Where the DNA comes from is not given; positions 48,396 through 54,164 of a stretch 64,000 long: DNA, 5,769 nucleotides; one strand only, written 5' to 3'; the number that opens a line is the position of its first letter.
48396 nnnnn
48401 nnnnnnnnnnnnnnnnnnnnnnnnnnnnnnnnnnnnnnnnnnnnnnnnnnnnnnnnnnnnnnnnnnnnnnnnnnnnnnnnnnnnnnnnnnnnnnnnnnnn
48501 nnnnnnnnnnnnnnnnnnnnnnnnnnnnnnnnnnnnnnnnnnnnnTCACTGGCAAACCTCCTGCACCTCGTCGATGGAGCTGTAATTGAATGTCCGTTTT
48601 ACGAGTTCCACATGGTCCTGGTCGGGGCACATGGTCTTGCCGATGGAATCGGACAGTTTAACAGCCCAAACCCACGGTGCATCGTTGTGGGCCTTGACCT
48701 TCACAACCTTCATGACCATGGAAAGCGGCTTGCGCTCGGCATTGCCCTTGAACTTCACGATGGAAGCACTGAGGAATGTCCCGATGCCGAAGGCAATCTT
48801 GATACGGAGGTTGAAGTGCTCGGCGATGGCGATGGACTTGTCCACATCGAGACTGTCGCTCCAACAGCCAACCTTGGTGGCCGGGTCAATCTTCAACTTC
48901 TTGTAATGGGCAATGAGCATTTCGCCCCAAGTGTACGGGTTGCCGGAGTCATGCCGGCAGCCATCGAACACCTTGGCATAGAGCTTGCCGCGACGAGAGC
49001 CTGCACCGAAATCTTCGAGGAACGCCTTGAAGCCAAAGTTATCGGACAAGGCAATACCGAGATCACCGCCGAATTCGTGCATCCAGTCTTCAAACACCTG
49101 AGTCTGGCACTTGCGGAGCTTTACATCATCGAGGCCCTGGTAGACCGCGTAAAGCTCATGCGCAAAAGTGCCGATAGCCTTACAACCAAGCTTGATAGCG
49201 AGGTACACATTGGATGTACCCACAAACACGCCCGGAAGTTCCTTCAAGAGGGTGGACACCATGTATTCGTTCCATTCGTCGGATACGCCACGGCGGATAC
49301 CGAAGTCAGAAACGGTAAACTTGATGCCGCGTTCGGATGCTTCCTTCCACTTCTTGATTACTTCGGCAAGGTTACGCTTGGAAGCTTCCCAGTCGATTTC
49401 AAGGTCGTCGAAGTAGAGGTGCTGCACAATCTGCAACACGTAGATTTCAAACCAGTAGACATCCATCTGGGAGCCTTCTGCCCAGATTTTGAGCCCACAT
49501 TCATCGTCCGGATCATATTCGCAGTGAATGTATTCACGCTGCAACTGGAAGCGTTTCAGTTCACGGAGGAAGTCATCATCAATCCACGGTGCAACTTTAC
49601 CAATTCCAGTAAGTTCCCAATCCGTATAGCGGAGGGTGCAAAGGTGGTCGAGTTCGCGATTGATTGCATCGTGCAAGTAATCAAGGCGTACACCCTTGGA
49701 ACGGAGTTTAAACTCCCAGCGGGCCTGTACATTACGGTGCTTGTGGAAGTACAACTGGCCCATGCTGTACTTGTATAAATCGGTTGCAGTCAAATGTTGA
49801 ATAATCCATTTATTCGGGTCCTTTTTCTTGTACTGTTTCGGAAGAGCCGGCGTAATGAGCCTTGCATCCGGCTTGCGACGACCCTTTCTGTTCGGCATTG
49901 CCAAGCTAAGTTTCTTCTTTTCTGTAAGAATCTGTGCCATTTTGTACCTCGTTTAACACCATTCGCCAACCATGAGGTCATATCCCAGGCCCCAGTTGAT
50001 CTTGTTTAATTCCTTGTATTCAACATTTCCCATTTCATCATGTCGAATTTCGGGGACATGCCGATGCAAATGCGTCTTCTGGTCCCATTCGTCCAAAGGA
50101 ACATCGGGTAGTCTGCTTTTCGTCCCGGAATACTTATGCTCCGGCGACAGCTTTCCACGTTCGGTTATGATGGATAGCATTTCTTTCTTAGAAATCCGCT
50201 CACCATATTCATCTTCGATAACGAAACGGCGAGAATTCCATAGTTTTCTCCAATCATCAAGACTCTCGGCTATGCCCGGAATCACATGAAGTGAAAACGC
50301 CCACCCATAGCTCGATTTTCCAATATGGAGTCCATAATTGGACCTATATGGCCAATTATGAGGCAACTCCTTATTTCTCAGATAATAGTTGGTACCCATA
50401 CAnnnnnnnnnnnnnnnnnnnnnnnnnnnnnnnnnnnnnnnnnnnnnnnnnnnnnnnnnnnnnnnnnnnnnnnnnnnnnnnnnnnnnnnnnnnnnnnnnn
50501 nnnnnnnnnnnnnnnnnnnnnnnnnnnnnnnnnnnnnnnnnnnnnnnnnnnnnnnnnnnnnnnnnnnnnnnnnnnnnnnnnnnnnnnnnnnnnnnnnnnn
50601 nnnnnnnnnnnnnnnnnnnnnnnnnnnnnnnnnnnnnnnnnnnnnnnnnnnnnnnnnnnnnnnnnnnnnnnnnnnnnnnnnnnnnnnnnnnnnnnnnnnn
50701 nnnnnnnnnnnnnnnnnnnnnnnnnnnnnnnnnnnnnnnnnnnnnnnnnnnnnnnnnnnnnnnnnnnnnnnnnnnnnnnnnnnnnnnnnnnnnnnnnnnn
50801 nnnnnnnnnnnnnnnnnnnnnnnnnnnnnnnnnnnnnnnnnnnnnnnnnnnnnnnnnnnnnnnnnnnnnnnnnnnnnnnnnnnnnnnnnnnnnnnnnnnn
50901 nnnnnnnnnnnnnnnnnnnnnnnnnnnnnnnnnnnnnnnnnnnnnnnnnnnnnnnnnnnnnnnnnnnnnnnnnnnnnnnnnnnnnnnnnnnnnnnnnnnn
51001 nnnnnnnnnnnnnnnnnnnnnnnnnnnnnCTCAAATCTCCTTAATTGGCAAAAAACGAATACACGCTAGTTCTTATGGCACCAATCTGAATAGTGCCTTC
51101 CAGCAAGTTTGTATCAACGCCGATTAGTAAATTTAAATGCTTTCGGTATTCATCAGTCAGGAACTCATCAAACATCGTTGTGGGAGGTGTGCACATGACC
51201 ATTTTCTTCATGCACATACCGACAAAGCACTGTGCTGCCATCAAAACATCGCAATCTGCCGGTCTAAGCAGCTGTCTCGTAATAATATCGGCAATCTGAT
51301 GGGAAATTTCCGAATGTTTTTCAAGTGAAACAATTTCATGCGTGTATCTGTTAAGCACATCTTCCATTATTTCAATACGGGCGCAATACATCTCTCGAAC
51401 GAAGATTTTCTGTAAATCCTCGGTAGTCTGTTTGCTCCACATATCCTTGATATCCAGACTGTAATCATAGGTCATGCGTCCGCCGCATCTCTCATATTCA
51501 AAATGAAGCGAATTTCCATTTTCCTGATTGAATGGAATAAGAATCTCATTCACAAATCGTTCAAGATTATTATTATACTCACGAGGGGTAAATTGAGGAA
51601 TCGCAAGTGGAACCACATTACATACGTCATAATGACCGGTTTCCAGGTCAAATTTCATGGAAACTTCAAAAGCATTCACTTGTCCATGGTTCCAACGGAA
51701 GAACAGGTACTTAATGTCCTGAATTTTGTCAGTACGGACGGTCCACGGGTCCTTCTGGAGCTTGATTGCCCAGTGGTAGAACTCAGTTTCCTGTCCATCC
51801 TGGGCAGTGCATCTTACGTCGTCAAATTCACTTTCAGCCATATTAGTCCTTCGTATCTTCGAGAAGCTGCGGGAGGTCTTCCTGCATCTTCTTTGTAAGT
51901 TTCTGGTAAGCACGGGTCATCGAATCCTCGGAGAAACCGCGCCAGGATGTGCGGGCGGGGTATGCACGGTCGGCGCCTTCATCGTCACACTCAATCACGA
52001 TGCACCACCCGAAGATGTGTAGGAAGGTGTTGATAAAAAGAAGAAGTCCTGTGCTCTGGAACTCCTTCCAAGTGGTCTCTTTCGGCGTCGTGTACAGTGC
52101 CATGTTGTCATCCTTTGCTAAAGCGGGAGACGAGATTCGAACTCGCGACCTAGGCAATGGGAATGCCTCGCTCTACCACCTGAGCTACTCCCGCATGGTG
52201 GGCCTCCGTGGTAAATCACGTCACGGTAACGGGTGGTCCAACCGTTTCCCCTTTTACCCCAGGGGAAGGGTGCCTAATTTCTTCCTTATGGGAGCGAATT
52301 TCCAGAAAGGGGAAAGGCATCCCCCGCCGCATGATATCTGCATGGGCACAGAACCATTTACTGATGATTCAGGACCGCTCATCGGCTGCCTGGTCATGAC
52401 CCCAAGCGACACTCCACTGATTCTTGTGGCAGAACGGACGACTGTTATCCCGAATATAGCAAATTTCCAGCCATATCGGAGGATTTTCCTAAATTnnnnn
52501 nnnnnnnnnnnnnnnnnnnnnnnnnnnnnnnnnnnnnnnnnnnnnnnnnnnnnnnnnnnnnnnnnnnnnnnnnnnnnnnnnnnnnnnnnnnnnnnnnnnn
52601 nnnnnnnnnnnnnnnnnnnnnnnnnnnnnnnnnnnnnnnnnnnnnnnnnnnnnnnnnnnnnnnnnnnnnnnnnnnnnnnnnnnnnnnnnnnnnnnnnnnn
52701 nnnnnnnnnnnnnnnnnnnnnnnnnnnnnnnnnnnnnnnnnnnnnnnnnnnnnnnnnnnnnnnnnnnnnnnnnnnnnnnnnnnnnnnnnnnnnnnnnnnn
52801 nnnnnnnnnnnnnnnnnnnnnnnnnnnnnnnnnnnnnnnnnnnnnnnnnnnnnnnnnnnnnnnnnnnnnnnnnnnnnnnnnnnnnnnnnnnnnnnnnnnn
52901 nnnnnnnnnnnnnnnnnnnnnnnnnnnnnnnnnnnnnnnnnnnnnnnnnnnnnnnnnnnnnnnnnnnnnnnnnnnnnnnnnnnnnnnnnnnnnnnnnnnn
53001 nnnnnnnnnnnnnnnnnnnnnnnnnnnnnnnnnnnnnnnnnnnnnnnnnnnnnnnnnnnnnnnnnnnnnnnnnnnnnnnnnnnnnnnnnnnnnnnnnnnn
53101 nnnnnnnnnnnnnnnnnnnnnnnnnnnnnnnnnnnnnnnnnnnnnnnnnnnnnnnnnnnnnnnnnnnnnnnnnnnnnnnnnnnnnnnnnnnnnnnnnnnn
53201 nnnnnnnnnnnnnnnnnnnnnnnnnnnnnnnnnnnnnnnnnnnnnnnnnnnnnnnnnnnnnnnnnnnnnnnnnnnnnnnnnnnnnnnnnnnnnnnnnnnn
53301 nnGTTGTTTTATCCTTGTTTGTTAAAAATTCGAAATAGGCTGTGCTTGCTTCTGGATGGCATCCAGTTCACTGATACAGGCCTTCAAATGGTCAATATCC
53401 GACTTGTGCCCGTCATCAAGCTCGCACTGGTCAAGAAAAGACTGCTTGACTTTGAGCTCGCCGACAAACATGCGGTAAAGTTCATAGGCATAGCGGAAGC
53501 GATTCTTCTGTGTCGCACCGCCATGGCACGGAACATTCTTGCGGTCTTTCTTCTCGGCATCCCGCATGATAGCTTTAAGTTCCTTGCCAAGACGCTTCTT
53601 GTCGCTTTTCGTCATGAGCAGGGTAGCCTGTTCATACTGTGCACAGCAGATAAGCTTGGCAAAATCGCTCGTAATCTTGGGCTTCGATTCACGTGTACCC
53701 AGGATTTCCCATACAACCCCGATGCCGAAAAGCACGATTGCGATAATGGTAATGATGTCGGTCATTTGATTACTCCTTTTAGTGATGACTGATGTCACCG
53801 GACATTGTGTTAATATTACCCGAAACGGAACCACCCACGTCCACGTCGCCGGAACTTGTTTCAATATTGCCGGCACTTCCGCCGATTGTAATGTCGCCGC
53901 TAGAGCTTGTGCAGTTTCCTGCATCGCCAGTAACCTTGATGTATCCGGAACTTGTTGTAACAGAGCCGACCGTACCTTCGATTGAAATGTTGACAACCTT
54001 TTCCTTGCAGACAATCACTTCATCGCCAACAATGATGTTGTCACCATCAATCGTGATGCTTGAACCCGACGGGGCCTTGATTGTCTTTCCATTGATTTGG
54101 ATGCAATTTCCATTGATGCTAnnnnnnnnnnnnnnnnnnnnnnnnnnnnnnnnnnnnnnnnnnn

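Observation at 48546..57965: Complete two-enzyme NAD+ reconstitution capacity (PRTase plus NadM-Nudix) together with an NAD+-consuming Tpt1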

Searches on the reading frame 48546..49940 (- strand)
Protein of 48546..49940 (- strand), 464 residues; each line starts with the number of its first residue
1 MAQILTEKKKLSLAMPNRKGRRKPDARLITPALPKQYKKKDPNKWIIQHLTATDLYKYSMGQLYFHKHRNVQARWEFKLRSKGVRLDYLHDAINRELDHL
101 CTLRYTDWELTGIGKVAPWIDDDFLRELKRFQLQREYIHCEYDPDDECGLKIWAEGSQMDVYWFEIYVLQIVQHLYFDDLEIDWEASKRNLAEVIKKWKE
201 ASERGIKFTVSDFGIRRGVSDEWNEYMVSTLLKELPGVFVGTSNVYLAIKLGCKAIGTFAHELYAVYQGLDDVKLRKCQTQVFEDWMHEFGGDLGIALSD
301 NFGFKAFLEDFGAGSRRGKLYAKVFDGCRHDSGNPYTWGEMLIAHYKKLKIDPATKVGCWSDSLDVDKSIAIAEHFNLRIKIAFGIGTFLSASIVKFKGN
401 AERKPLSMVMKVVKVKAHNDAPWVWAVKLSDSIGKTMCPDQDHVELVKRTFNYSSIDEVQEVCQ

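Call 3: search_protein_families(library=pfam, proteins=[window:48546-49940:-], max_evalue=0.01)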
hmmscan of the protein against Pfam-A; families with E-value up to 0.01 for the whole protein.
window:48546-49940:- (464 aa): 2 families
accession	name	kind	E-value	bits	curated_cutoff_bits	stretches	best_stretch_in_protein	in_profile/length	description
PF04095.22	NAPRTase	-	2.3e-57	195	20.8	1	208-454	1-238/239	Nicotinate phosphoribosyltransferase (NAPRTase) family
PF17767.7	NAPRTase_N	-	7.3e-21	75.2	32.6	1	53-172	3-124/125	Nicotinate phosphoribosyltransferase (NAPRTase) N-terminal domain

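Call 4: search_protein_families(library=ncbifam, proteins=[window:48546-49940:-], max_evalue=0.01)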
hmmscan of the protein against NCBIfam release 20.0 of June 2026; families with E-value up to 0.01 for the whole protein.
window:48546-49940:- (464 aa): 7 families
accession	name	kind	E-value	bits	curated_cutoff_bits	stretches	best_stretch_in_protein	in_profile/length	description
NF003704.0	PRK05321.1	subfamily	2.6e-113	379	379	1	43-455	6-393/398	nicotinate phosphoribosyltransferase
TIGR01514.1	NAPRTase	equivalog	1.4e-100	337.2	269.55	1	46-452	1-397/399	nicotinate phosphoribosyltransferase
NF006696.0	PRK09243.1-3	equivalog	5.4e-10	38.5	503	2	50-133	13-96/451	nicotinate phosphoribosyltransferase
NF006695.0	PRK09243.1-2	equivalog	1.5e-09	37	469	0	50-135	7-93/480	nicotinate phosphoribosyltransferase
TIGR01513.1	NAPRTase_put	equivalog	2e-09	36.8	297.4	1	53-135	4-87/452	nicotinate phosphoribosyltransferase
NF009131.0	PRK12484.1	equivalog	6.9e-06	25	330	1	52-134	9-91/455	nicotinate phosphoribosyltransferase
NF006694.0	PRK09243.1-1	equivalog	0.00011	21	663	1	52-268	10-209/485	nicotinate phosphoribosyltransferase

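Call 5: search_protein_families(library=phrogs, proteins=[window:48546-49940:-], max_evalue=0.001)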
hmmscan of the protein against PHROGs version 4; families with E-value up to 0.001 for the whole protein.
window:48546-49940:- (464 aa): 1 family
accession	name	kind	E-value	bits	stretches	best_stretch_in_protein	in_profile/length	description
phrog_448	-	other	3e-13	50.5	1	189-423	170-422/500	nicotinamide phosphoribosyl transferase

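Call 8: search_dna_similar(query=window:48546-49940:-, collection=phages, mode=protein, max_rows=30)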
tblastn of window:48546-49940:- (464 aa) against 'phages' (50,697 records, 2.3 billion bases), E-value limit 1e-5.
Records with a match: 13; places in all: 13; records where one place covers at least 80% of the query: 13.
Best place of each record, by identity: <60% 13.
By first word of the organism name: uncultured 4; Bacteriophage 3; Acinetobacter 2; Agrobacterium 2; Moraxella 1; Sinorhizobium 1.
By host as written in the record: - 9; Agrobacterium tumefaciens C58 2; Moraxella catarrhalis 1; Sinohrizobium meliloti NRRL L-50 1.
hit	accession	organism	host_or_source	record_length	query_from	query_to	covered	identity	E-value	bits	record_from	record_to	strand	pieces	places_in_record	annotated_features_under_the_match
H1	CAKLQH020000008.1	Acinetobacter phage MD-2021a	not known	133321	46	458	89%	39.1%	7e-79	273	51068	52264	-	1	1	pncB: nicotinate phosphoribosyltransferase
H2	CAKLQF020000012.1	Acinetobacter phage MD-2021a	not known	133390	46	458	89%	39.1%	7e-79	273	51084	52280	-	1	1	pncB: nicotinate phosphoribosyltransferase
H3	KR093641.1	Moraxella phage Mcat17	Moraxella catarrhalis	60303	43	451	88%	37.9%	2e-70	248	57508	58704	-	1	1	none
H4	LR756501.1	uncultured phage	metagenomic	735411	37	454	90%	33.1%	1e-46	179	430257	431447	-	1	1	record has no annotation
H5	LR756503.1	uncultured phage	metagenomic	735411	37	454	90%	33.1%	1e-46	179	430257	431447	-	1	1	record has no annotation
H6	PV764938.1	Sinorhizobium phage Phosso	Sinohrizobium meliloti NRRL L-50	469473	46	459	89%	30.6%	5e-40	159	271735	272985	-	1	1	nicotinate phosphoribosyltransferase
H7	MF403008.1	Agrobacterium phage Atu_ph07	Agrobacterium tumefaciens C58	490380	39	441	87%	31.4%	7e-35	144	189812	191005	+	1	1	nicotinate phosphoribosyltransferase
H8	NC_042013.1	Agrobacterium phage Atu_ph07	Agrobacterium tumefaciens C58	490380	39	441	87%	31.4%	7e-35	144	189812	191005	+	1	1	nicotinate phosphoribosyltransferase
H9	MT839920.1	Bacteriophage sp.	human fecal samples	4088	35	435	86%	30.5%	1e-35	146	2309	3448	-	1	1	record has no annotation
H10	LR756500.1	uncultured phage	metagenomic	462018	46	449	87%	30.2%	8e-40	159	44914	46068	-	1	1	record has no annotation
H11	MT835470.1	Bacteriophage sp.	human fecal samples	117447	46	435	84%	31.0%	3e-37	151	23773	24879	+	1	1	record has no annotation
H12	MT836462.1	Bacteriophage sp.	human fecal samples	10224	46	435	84%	29.3%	8e-36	147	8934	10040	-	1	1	record has no annotation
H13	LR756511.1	uncultured phage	metagenomic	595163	46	435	84%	29.2%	2e-31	134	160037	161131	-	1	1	record has no annotation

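Call 11: find_encoding_contigs(protein=window:48546-49940:-, flank=10000, max_places=4)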
Protein window:48546-49940:- (464 aa): 5 contigs read that carry it; 2 places shown.
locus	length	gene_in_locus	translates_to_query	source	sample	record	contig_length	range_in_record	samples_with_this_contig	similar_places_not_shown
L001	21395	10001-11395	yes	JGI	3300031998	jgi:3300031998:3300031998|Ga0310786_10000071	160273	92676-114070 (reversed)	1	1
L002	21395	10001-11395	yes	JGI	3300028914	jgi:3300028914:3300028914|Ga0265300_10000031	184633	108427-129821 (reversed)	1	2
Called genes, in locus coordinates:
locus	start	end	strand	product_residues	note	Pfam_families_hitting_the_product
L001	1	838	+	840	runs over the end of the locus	-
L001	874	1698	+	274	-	-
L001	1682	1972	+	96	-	-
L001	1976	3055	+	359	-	PF01467:CTP_transf_like (weak), PF00293:NUDIX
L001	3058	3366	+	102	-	-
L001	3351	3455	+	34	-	-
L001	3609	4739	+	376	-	PF01385:OrfB_IS605, PF07282:Cas12f1-like_TNB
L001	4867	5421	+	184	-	-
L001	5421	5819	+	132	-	-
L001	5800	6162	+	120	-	-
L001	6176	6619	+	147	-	-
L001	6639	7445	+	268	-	PF01145:Band_7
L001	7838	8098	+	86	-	-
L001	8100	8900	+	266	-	-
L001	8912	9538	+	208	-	-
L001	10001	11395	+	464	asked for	PF17767:NAPRTase_N, PF04095:NAPRTase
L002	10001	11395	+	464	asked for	PF17767:NAPRTase_N, PF04095:NAPRTase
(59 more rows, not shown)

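Call 12: search_solved_structures(query=window:48546-49940:-, show_alignments=2)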
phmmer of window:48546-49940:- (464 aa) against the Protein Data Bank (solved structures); distinct sequences matched with E-value up to 0.001: 6.
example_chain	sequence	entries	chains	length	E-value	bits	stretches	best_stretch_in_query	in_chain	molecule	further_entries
1yir_A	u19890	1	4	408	1e-61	212.5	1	45-453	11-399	Nicotinate phosphoribosyltransferase 2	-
4hl7_A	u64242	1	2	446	4.6e-59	203.8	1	45-454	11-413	Nicotinate phosphoribosyltransferase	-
3os4_A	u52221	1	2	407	7.1e-55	189.9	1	46-456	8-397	Nicotinate phosphoribosyltransferase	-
2im5_A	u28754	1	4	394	2.2e-39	138.8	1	46-437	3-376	Nicotinate phosphoribosyltransferase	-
1vlp_A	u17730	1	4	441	7.6e-39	137.1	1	45-454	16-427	nicotinate phosphoribosyltransferase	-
1ybe_A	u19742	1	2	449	8.2e-37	130.4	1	46-444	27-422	Nicotinate phosphoribosyltransferase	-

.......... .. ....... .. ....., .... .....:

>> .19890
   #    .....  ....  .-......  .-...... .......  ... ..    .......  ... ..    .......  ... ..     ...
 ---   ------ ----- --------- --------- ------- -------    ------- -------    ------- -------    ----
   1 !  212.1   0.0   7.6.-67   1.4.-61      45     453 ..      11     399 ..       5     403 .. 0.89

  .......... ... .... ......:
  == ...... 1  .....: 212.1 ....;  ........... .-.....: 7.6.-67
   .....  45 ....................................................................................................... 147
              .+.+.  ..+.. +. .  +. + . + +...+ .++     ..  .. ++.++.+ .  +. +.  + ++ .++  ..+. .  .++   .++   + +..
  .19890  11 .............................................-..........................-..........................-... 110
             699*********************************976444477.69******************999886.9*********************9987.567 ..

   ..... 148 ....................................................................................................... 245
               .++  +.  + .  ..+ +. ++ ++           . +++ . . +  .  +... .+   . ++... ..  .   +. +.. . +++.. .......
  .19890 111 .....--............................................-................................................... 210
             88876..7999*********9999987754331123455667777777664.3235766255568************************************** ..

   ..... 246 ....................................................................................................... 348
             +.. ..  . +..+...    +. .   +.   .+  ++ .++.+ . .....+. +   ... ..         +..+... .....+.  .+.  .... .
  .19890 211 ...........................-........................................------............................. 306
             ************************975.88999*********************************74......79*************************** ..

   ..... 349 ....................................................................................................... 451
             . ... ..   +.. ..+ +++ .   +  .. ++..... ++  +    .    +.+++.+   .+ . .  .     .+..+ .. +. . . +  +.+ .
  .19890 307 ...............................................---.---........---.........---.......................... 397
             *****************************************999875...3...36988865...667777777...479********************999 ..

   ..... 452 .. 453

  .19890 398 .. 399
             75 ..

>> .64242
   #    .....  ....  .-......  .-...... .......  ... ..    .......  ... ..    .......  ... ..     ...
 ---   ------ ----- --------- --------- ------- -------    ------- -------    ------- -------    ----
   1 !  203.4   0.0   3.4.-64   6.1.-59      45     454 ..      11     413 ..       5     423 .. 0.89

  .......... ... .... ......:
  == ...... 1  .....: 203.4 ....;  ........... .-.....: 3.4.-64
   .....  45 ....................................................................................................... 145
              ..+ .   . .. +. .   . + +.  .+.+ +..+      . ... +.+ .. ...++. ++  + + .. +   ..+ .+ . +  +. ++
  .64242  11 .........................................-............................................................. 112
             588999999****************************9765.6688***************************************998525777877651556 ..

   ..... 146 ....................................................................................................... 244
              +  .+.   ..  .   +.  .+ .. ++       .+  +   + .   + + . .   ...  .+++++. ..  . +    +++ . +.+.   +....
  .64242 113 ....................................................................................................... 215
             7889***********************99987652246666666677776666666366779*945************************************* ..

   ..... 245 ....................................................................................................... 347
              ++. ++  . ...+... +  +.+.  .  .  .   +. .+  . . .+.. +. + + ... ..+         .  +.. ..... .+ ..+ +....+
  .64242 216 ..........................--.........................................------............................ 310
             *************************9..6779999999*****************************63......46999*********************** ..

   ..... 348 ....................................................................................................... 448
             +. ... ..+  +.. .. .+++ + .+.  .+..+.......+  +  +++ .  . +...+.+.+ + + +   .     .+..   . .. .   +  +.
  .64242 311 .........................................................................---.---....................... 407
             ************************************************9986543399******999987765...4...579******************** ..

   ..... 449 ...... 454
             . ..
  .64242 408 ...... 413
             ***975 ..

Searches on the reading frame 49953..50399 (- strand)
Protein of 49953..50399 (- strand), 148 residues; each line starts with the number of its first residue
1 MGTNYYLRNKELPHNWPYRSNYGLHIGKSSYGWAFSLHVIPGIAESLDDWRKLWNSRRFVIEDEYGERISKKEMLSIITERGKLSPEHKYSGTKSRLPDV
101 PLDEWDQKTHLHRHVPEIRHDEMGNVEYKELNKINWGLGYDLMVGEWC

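Call 26: search_protein_families(library=pfam, proteins=[window:49953-50399:-], max_evalue=1)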
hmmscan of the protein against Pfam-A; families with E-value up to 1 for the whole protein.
window:49953-50399:- (148 aa): 0 families

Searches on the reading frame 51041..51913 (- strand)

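Call 26: search_protein_families(library=pfam, proteins=[window:51041-51913:-], max_evalue=1)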
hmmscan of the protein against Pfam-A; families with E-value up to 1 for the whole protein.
window:51041-51913:- (290 aa): 2 families
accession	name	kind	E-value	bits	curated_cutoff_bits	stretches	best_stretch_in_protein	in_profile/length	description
PF17810.6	Arg_decarb_HB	-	0.068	13.9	23.3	1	155-211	8-62/84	Arginine decarboxylase helical bundle domain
PF00878.24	CIMR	-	0.1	13.1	22.5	1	22-70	38-86/143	Cation-independent mannose-6-phosphate receptor repeat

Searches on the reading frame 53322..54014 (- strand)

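Call 26: search_protein_families(library=pfam, proteins=[window:53322-54014:-], max_evalue=1)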
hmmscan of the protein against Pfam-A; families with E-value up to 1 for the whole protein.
window:53322-54014:- (230 aa): 3 families
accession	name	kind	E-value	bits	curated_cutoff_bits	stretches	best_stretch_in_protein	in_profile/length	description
PF12761.13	End3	-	0.081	13.5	25.2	1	134-226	11-99/115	Actin cytoskeleton-regulatory complex protein END3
PF10164.14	BRI3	-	0.12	13.4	25.9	1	19-102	12-90/106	Brain protein I3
PF25067.1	RM5_Med14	-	0.15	12.2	22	1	21-86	21-79/90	Med14 RM domain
